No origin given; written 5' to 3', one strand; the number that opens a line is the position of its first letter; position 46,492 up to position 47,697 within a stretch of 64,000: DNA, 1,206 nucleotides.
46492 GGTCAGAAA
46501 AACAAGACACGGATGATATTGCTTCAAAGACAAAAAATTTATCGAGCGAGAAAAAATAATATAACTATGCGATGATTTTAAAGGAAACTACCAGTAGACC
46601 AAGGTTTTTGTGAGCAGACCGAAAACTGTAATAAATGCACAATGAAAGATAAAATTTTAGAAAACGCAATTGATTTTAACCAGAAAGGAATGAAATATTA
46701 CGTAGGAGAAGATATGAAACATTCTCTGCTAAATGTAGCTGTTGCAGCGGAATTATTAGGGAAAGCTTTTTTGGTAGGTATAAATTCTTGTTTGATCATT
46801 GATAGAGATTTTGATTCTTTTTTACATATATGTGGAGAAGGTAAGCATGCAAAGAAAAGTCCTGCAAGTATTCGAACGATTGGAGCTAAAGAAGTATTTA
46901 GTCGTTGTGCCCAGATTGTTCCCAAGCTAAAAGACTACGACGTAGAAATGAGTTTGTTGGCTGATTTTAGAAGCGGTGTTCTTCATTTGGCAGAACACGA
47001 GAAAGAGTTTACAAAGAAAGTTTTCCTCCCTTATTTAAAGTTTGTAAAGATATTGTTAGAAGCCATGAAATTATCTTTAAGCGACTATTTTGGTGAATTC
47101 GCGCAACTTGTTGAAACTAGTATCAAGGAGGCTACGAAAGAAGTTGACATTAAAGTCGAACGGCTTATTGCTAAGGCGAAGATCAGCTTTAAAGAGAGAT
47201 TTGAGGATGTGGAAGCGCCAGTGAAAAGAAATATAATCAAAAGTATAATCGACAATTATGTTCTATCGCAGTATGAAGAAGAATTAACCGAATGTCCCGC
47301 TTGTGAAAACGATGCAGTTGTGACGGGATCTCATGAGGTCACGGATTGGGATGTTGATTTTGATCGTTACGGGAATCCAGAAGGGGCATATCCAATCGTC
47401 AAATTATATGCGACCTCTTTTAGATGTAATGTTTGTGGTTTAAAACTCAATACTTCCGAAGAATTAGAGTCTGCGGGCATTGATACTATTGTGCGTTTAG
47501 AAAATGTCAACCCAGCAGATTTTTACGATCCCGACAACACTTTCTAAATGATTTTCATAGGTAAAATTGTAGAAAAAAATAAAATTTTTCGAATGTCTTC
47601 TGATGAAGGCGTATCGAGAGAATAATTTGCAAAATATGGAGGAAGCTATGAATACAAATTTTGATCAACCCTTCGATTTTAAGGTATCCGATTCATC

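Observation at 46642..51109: Five-gene cluster of uncharacterised proteins (zinc ribbon, SEC-C and SWIM zinc-finger proteins) between Sir2-HerA and the replication/integration module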

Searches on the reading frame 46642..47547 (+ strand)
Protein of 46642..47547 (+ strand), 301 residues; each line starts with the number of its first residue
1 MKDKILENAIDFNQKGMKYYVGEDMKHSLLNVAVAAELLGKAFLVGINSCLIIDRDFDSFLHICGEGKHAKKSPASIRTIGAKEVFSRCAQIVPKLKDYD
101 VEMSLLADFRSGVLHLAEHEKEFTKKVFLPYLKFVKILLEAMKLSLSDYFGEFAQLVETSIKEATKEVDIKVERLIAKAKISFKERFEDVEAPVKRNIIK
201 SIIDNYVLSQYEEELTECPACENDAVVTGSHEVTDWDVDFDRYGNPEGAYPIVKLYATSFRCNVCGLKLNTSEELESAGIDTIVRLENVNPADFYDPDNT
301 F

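Call 5: search_protein_families(library=pfam, proteins=[window:46642-47547:+], max_evalue=0.1)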
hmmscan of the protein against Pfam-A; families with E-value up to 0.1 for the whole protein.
window:46642-47547:+ (301 aa): 0 families

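Call 6: search_protein_families(library=padloc, proteins=[window:46642-47547:+], max_evalue=0.1)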
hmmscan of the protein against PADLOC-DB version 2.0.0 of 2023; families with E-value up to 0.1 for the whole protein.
window:46642-47547:+ (301 aa): 3 families
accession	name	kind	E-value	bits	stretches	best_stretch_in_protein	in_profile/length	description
PDLC05059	PDC-S64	-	2.4e-05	21.5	1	4-166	5-164/339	-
PDLC04162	HEC-08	-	0.00094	16.4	1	4-50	18-64/358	-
PDLC01688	DUF3644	-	0.0028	15.8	1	4-60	9-64/149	DUF3644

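Call 7: search_protein_families(library=phrogs, proteins=[window:46642-47547:+], max_evalue=0.01)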
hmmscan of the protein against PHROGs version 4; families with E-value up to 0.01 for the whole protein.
window:46642-47547:+ (301 aa): 0 families

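Call 8: search_protein_families(library=ncbifam, proteins=[window:46642-47547:+], max_evalue=0.01)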
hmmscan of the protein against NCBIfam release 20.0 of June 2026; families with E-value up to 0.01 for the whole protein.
window:46642-47547:+ (301 aa): 0 families

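Call 28: find_homologous_proteins(query=window:46642-47547:+)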
Query window:46642-47547:+ (301 aa): 24 proteins with E <= 0.001 among 1787 candidates.
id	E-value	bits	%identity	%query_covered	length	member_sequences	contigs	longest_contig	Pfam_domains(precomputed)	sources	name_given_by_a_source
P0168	9.1e-180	614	100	92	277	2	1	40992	-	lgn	-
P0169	1.1e-148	512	74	99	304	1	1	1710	-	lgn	-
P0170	4.6e-127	442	70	90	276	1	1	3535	-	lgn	-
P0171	5.4e-120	418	61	99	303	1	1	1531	-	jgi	jgi:hypothetical protein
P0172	6.4e-117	408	57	99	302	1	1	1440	-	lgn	-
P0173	3.0e-115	403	57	99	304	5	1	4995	-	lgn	-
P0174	7.5e-112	392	57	99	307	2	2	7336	-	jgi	-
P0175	4.5e-110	386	57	98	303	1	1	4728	-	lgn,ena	-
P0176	4.1e-109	383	54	99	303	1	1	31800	-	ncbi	ncbi:hypothetical protein ACFL42_02145 [Candidatus Omnitrophota bacterium]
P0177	8.4e-109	382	55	97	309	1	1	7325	-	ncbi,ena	-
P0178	9.7e-109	381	54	99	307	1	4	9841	-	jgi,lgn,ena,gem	-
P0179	1.1e-107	378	55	98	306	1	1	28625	-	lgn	-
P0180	1.1e-106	375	53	99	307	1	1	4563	-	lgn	-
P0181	4.2e-106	373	53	98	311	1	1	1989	-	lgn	-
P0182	3.8e-104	366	53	98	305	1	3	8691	-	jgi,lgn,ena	-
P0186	6.9e-69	251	44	95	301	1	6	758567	-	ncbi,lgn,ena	-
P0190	1.8e-64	236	39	98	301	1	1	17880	-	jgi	jgi:hypothetical protein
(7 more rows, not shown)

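Call 31: find_encoding_contigs(protein=P0186, flank=8000, max_places=2)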
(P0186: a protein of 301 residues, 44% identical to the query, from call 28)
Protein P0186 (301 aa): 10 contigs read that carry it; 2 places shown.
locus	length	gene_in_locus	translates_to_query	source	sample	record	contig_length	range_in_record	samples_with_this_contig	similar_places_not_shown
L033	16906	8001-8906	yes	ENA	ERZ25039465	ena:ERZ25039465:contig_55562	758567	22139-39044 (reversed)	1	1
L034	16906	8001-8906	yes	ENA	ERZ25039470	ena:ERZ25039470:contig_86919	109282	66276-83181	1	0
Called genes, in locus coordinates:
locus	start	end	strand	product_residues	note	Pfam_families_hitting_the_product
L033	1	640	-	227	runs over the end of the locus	-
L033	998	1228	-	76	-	-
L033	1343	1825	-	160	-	-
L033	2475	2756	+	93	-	-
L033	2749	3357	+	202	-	-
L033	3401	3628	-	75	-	-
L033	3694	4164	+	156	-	-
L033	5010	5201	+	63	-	-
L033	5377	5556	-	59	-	-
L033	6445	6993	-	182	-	-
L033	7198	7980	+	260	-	PF09509:Hypoth_Ymh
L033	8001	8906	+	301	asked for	-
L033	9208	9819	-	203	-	PF07811:TadE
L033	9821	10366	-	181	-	PF07811:TadE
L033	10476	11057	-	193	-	PF01478:Peptidase_A24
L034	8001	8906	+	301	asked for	-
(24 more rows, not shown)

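Call 32: find_encoding_contigs(protein=P0176, flank=8000, max_places=2)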
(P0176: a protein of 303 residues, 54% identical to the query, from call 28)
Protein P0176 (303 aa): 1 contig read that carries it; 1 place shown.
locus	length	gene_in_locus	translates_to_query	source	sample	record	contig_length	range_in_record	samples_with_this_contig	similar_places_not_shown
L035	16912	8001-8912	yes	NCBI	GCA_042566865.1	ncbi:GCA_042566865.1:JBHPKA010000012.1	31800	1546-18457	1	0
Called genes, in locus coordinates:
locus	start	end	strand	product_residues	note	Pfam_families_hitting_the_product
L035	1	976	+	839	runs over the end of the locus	PF00717:Peptidase_S24 (weak)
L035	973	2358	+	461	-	PF04326:SLFN_AlbA_2, PF13749:HATPase_c_4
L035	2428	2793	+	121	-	PF00145:DNA_methylase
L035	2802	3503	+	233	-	PF00145:DNA_methylase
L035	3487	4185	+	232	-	PF02518:HATPase_c (weak), PF13589:HATPase_c_3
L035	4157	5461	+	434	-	-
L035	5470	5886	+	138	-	PF03852:Vsr, PF04480:DUF559 (faint)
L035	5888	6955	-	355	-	PF13565:HTH_32 (weak), PF13276:HTH_21 (weak), PF13683:rve_3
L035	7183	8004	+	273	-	-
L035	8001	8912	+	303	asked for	-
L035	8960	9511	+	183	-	PF10544:T5orf172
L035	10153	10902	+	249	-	PF04402:SIMPL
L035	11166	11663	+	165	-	PF00160:Pro_isomerase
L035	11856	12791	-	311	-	-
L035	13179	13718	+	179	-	PF09835:DUF2062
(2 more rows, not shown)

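Call 33: find_encoding_contigs(protein=P0190, flank=8000, max_places=2)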
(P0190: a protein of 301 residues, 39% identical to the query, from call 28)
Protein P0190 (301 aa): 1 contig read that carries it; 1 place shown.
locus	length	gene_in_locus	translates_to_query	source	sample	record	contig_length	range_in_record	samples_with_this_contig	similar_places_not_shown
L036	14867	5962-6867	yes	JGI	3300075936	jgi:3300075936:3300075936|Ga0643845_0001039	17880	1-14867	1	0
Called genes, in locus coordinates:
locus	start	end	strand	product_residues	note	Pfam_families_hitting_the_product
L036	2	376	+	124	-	?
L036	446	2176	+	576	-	PF02776:TPP_enzyme_N, PF00205:TPP_enzyme_M, PF02775:TPP_enzyme_C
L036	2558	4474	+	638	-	PF00122:E1-E2_ATPase, PF00702:Hydrolase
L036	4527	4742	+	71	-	-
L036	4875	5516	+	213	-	-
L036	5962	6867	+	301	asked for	-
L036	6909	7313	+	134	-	-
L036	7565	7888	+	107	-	-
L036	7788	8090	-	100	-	-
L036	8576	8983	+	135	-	PF00072:Response_reg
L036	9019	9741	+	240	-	PF07238:PilZ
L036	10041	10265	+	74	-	-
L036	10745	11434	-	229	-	PF07238:PilZ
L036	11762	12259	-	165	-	PF00072:Response_reg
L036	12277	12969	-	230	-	PF07238:PilZ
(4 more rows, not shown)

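Call 37: search_protein_families(library=pfam, alignment_id=A2, max_evalue=1)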
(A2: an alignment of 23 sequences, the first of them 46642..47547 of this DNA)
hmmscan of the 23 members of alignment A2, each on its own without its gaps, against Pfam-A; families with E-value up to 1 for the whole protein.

A. member 1, window:46642-47547:+ (301 aa): 3 families
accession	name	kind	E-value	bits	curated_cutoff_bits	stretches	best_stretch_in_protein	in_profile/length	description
PF03107.22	C1_2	-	0.17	12.7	26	0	256-272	14-30/48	C1 domain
PF09723.15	Zn_ribbon_8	-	0.17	12.4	34.4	0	210-224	22-35/41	Zinc ribbon domain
PF18313.7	TLP1_add_C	-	0.22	11.9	26.1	1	213-257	4-48/83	Thiolase-like protein type 1 additional C-terminal domain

B. families by the number of members that match (of 23 scanned): 52 families (the first 25 are shown)
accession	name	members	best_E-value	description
PF24292.1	DUF7479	10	0.035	Domain of unknown function (DUF7479)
PF14354.12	Lar_restr_allev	7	0.012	Restriction alleviation protein Lar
PF18313.7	TLP1_add_C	6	8.8e-05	Thiolase-like protein type 1 additional C-terminal domain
PF21349.2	RUBY_RBDX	6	0.0031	Rubrerythrin, rubredoxin-like domain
PF18735.6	HEPN_RiboL-PSP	3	0.044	RiboL-PSP-HEPN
PF12677.13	DUF3797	3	0.055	Domain of unknown function (DUF3797)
PF05168.19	HEPN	3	0.13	HEPN domain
PF00103.25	Hormone_1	2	0.0012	Somatotropin hormone family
PF12523.13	DUF3725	2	0.0027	Protein of unknown function (DUF3725)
PF23890.1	DUF7242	2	0.004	Family of unknown function (DUF7242)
PF11527.13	ARL2_Bind_BART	2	0.011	The ARF-like 2 binding protein BART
PF00301.25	Rubredoxin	2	0.015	Rubredoxin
PF21681.2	Csa5_I-A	2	0.025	Type-I-A Cascade subunit Csa5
PF07410.16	Phage_Gp111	2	0.036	Streptococcus thermophilus bacteriophage Gp111 protein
PF02591.20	Zn_ribbon_9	2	0.09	C4-type zinc ribbon domain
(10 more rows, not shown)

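Call 49: search_solved_structures(query=A2, max_evalue=1)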
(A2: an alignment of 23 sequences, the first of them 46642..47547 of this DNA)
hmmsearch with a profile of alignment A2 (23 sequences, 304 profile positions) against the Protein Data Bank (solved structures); distinct sequences matched with E-value up to 1: 5.
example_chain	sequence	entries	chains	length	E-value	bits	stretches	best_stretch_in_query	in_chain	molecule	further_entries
8uzp_M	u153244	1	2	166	0.23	13.7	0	116-193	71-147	stem_mimetic_01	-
6n1l_A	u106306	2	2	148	0.41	12.9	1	89-182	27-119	Fibronectin-binding protein BBK32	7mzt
9lp4_A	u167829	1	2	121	0.64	12.2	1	137-242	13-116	Zinc finger MYND domain-containing protein 11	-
9vc7_A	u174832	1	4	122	0.74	12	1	137-242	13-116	Zinc finger MYND domain-containing protein 11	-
5hda_A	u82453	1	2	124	0.78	12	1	137-242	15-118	Zinc finger MYND domain-containing protein 11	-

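Call 85: search_dna_similar(query=window:46642-47547:+, collection=plasmids, mode=protein, max_evalue=0.001, max_rows=12)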
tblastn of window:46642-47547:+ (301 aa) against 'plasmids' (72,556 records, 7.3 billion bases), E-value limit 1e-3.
Records with a match: 70; places in all: 72; records where one place covers at least 80% of the query: 70.
Best place of each record, by identity: <60% 70.
By first word of the organism name: Streptomyces 29; Agrobacterium 22; Pseudomonas 4; Ketogulonicigenium 4; Bradyrhizobium 3; Sinorhizobium 2; Acinetobacter 1; Embleya 1; Paracoccus 1; uncultured 1; and 2 more.
By predicted mobility (MOB-suite, as given by PLSDB): conjugative 30; non-mobilizable 29; mobilizable 11.
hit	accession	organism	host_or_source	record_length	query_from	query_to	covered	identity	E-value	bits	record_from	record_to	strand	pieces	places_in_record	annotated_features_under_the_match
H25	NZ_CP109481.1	Streptomyces sp. NBC_01450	-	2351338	23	295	91%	30.8%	4e-28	121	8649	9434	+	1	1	none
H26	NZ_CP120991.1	Streptomyces sp. Alt1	-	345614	1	301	100%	26.6%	5e-15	83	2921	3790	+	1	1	hypothetical protein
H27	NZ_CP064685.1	Bradyrhizobium sp. CW1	Acmispon strigosus,cell culture,bulk ...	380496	23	298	92%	28.6%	1e-6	57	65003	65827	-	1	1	hypothetical protein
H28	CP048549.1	Agrobacterium tumefaciens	walnut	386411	29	298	90%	28.7%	3e-8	62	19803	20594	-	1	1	hypothetical protein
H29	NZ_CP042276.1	Agrobacterium tumefaciens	Juglans regia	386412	29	298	90%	28.7%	3e-8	62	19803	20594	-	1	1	hypothetical protein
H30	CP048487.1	Agrobacterium tumefaciens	walnut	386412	29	298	90%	28.7%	3e-8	62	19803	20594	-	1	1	hypothetical protein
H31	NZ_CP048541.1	Agrobacterium tumefaciens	walnut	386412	29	298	90%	28.7%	3e-8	62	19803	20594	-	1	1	hypothetical protein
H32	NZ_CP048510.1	Agrobacterium tumefaciens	walnut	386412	29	298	90%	28.7%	3e-8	62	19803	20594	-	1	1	hypothetical protein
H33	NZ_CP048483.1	Agrobacterium tumefaciens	walnut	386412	29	298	90%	28.7%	3e-8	62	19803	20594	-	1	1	hypothetical protein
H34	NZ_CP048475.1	Agrobacterium tumefaciens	walnut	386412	29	298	90%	28.7%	3e-8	62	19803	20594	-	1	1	hypothetical protein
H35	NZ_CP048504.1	Agrobacterium tumefaciens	walnut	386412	29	298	90%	28.7%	3e-8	62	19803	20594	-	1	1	hypothetical protein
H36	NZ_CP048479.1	Agrobacterium tumefaciens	walnut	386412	29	298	90%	28.7%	3e-8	62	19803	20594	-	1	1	hypothetical protein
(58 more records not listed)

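Call 87: get_annotated_region(hit=H28, flank=5000)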
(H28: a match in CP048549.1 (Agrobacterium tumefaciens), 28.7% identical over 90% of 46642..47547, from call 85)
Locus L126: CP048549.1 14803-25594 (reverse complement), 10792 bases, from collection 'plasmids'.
description: Agrobacterium tumefaciens strain Kin003 plasmid pAt, complete sequence
organism: Agrobacterium tumefaciens (NCBI taxid 358)
taxonomy: Bacteria; Pseudomonadota; Alphaproteobacteria; Hyphomicrobiales; Rhizobiaceae; Agrobacterium; Agrobacterium tumefaciens
host: -; source: walnut; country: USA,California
typing (MOB-suite, as given by PLSDB): conjugative; relaxase MOBQ; mating-pair formation MPF_T
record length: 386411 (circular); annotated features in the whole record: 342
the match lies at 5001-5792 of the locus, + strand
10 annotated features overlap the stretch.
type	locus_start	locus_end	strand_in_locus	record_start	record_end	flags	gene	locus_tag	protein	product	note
CDS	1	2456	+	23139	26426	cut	-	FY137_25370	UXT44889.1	AAA family ATPase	-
CDS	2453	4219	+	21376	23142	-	-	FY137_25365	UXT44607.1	hypothetical protein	-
CDS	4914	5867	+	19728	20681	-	-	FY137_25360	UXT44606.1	hypothetical protein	-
CDS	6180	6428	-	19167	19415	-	-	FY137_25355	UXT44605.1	hypothetical protein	-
CDS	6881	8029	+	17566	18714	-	-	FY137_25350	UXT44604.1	tyrosine-type recombinase/integrase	-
CDS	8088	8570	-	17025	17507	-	-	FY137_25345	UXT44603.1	hypothetical protein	-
CDS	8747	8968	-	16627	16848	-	-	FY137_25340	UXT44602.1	hypothetical protein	-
CDS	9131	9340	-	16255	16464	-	-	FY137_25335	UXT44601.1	cold-shock protein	-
CDS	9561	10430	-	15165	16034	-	-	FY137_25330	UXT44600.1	transglutaminase family protein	-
CDS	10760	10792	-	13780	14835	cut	-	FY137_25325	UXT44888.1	fatty acid desaturase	-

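Call 88: get_annotated_region(hit=H26, flank=5000)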
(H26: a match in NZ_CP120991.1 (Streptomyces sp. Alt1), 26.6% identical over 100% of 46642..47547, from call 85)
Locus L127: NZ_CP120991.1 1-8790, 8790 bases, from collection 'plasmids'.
description: Streptomyces sp. Alt1 plasmid unnamed1
organism: Streptomyces sp. Alt1 (NCBI taxid 3033810)
taxonomy: Bacteria; Actinomycetota; Actinomycetes; Kitasatosporales; Streptomycetaceae; Streptomyces; Streptomyces sp. Alt1
host: -; source: -; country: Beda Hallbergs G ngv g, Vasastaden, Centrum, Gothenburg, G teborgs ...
typing (MOB-suite, as given by PLSDB): non-mobilizable
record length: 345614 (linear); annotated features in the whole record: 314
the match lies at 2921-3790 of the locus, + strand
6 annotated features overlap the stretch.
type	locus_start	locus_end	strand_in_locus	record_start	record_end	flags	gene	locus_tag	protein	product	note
CDS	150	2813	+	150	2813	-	-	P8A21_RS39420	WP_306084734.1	DEAD/DEAH box helicase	-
CDS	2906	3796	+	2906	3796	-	-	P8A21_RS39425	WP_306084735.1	hypothetical protein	-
CDS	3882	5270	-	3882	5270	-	-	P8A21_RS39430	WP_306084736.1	hypothetical protein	-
CDS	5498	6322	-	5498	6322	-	-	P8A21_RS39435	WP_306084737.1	hypothetical protein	-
CDS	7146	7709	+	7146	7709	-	-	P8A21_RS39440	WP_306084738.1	helix-turn-helix domain-containing protein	-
CDS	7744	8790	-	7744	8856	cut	-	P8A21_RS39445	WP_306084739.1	hypothetical protein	-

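Call 89: get_annotated_region(hit=H27, flank=5000)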
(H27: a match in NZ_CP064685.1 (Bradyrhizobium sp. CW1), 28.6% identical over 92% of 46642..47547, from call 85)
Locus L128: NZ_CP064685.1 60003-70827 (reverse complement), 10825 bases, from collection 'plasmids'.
description: Bradyrhizobium sp. CW1 plasmid pCW1_1, complete sequence
organism: Bradyrhizobium sp. CW1 (NCBI taxid 2782686)
taxonomy: Bacteria; Pseudomonadota; Alphaproteobacteria; Hyphomicrobiales; Nitrobacteraceae; Bradyrhizobium; Bradyrhizobium sp. CW1
host: -; source: Acmispon strigosus,cell culture,bulk soil; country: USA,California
typing (MOB-suite, as given by PLSDB): mobilizable; relaxase MOBP
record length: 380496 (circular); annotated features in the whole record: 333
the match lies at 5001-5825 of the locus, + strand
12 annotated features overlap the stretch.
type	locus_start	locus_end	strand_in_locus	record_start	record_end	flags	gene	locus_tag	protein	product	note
CDS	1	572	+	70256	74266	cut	-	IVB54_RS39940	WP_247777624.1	hypothetical protein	-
CDS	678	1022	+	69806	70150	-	-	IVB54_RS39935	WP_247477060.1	hypothetical protein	-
CDS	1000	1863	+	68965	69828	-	-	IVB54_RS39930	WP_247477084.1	SIR2 family protein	-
CDS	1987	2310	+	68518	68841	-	-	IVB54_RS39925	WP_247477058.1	hypothetical protein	-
CDS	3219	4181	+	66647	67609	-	-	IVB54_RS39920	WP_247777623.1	hypothetical protein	-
CDS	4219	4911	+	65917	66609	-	-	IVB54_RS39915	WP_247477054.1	TauD/TfdA family dioxygenase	-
CDS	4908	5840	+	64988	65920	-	-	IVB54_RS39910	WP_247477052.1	hypothetical protein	-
CDS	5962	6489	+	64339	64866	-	-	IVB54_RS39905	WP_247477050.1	hypothetical protein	-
CDS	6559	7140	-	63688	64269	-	-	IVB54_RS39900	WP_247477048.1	hypothetical protein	-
CDS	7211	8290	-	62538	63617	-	-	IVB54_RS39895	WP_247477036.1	UvrD-helicase domain-containing protein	-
CDS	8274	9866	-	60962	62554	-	-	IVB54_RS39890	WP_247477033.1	AAA family ATPase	-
CDS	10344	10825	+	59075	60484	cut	-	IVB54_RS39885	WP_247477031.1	DUF2130 domain-containing protein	-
